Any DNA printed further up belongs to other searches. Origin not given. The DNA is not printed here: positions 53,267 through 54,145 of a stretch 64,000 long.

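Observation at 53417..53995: Macro-domain gene translationally coupled (TAGATG) to an M15 peptidase gene immediately upstream of vgrG.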

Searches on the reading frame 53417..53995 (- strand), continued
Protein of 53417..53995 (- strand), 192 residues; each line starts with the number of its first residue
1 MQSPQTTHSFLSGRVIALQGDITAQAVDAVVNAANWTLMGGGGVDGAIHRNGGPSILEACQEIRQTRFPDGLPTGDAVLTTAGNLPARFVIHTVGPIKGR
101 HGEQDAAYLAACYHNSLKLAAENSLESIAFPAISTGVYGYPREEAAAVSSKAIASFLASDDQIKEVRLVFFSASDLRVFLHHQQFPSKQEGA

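Call 54: search_solved_structures(query=window:53417-53995:-, max_evalue=1e-20, show_alignments=2)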
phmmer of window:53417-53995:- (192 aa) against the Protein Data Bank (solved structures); distinct sequences matched with E-value up to 1e-20: 26.
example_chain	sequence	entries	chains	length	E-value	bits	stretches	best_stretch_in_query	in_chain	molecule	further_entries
5cb3_A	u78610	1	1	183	2.4e-48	167.4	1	8-173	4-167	O-acetyl-ADP-ribose deacetylase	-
1spv_A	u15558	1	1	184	1.2e-47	165.1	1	14-174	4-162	putative polyprotein/phosphatase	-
5cms_R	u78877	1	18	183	4.6e-47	163.2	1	8-173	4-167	O-acetyl-ADP-ribose deacetylase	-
5fud_A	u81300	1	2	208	2.4e-46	160.9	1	12-180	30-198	O-ACETYL-ADP-RIBOSE DEACETYLASE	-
5l9k_A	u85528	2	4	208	2.4e-46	160.9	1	13-180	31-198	MACROD-TYPE MACRODOMAIN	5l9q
5cb5_R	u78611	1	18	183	4.6e-46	160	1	8-173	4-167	O-acetyl-ADP-ribose deacetylase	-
5lbp_A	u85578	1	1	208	3.3e-45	157.2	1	13-180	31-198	MacroD-type macrodomain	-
5lcc_A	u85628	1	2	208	3.3e-45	157.2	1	13-180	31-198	MACROD-TYPE MACRODOMAIN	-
5lau_A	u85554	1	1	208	4.5e-45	156.7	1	13-180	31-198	MacroD-type macrodomain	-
4iqy_A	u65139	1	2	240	7e-40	139.8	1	9-179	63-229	O-acetyl-ADP-ribose deacetylase MACROD2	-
6y4y_A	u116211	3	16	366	2e-39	138.3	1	9-179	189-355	Thioredoxin 1,ADP-ribose glycohydrolase MACROD2 | ADP-ribose glycohydrolase MACROD2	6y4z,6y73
9w48_A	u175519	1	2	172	4.1e-39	137.3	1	18-179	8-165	Macro domain-containing protein DR_2288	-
2x47_A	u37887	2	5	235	2.9e-35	124.7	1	11-175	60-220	MACRO DOMAIN-CONTAINING PROTEIN 1 | ADP-ribose glycohydrolase MACROD1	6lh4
3vfq_A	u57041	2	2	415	8.4e-31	110.2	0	15-179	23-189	Poly [ADP-ribose] polymerase 14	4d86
5fsu_A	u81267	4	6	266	1.4e-28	103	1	15-157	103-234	MACRODOMAIN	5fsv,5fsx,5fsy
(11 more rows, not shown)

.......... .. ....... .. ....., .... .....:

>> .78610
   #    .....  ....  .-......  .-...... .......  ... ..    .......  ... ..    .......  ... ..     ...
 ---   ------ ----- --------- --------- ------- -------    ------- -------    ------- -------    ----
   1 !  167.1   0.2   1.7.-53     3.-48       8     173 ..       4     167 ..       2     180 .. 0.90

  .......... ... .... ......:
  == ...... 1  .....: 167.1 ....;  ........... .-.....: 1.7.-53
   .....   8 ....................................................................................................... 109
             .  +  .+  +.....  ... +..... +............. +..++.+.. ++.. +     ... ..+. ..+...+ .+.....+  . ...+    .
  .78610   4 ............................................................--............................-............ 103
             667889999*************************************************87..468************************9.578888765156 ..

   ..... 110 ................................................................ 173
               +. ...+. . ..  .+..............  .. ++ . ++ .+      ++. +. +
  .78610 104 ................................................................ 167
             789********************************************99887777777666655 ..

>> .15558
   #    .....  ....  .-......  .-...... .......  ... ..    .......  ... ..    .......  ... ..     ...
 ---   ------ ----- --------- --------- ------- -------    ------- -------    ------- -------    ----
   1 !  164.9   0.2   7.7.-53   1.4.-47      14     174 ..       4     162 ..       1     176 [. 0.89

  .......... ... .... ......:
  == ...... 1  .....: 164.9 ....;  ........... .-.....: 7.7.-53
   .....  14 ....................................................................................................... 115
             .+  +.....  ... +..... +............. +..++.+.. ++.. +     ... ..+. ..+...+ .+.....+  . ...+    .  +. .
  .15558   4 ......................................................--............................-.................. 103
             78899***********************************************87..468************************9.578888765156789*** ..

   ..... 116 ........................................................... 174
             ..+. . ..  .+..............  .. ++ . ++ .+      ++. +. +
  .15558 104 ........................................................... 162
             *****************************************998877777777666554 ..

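Call 55: search_protein_families(library=padloc, proteins=[window:53417-53995:-, L084:7474-7998:+, L084:2150-2779:+, L084:2779-3399:+], max_evalue=0.01)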
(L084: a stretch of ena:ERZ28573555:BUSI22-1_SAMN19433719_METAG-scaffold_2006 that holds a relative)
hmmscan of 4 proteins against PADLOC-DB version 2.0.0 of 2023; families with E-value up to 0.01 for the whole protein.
window:53417-53995:- (192 aa): 0 families

L084:7474-7998:+ (174 aa): 0 families

L084:2150-2779:+ (209 aa): 1 family
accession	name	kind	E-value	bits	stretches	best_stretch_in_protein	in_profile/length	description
PDLC01472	PD_DExK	-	6.6e-46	153.8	1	53-196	2-144/146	"CAS-I,CAS-II,CAS-III,CAS-IV,CAS-V,CAS-VI; associated"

L084:2779-3399:+ (206 aa): 3 families
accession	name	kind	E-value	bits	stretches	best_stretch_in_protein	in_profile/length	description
PDLC02291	AbiEii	-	0.00093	16.6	0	37-71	50-81/310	AbiEii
PDLC02314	AbiEii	-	0.0026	15.1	0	39-73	47-82/290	AbiEii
PDLC02288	AbiEii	-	0.0028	14.6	0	138-174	188-223/294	AbiEii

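Call 58: search_protein_families(library=pfam, proteins=[L090:8632-9609:+], max_evalue=0.05)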
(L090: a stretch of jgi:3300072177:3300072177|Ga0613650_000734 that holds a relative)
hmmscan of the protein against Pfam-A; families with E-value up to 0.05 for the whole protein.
L090:8632-9609:+ (325 aa): 2 families
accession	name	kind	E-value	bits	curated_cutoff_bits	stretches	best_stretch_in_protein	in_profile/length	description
PF13309.12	HTH_22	-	0.02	15.3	29.6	0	104-121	41-58/63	HTH domain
PF20990.2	DUF2207_C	-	0.046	13.8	33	0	58-146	61-150/247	Predicted membrane protein (DUF2207) C-terminal domain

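Call 69: find_encoding_contigs(protein=P0148, flank=7000, max_places=2)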
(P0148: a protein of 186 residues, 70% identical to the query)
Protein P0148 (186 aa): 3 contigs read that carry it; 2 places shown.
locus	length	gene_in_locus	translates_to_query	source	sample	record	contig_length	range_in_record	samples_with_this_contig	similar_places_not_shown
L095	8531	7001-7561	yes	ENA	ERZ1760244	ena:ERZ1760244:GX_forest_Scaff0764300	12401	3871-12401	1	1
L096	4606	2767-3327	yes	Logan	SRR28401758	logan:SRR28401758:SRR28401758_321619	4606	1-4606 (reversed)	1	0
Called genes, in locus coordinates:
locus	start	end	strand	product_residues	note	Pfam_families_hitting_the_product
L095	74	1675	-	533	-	PF00890:FAD_binding_2 (faint), PF01266:DAO, PF01494:FAD_binding_3, PF12831:FAD_oxidored (faint), PF16901:DAO_C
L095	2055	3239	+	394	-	PF02515:CoA_transf_3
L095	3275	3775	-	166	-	PF08327:AHSA1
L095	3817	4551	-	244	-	PF08713:DNA_alkylation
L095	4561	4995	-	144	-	-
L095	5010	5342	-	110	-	PF12840:HTH_20, PF01022:HTH_5, PF01047:MarR (weak), PF12802:MarR_2 (weak), PF13412:HTH_24 (weak)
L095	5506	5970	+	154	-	PF01575:MaoC_dehydratas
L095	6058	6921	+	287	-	-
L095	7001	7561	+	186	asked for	PF01661:Macro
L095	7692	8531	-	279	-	?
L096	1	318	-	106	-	?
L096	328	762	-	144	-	-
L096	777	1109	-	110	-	PF12840:HTH_20, PF01022:HTH_5, PF01047:MarR (weak), PF12802:MarR_2 (weak), PF13412:HTH_24 (weak)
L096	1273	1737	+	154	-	PF01575:MaoC_dehydratas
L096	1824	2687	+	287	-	-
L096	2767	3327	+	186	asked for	PF01661:Macro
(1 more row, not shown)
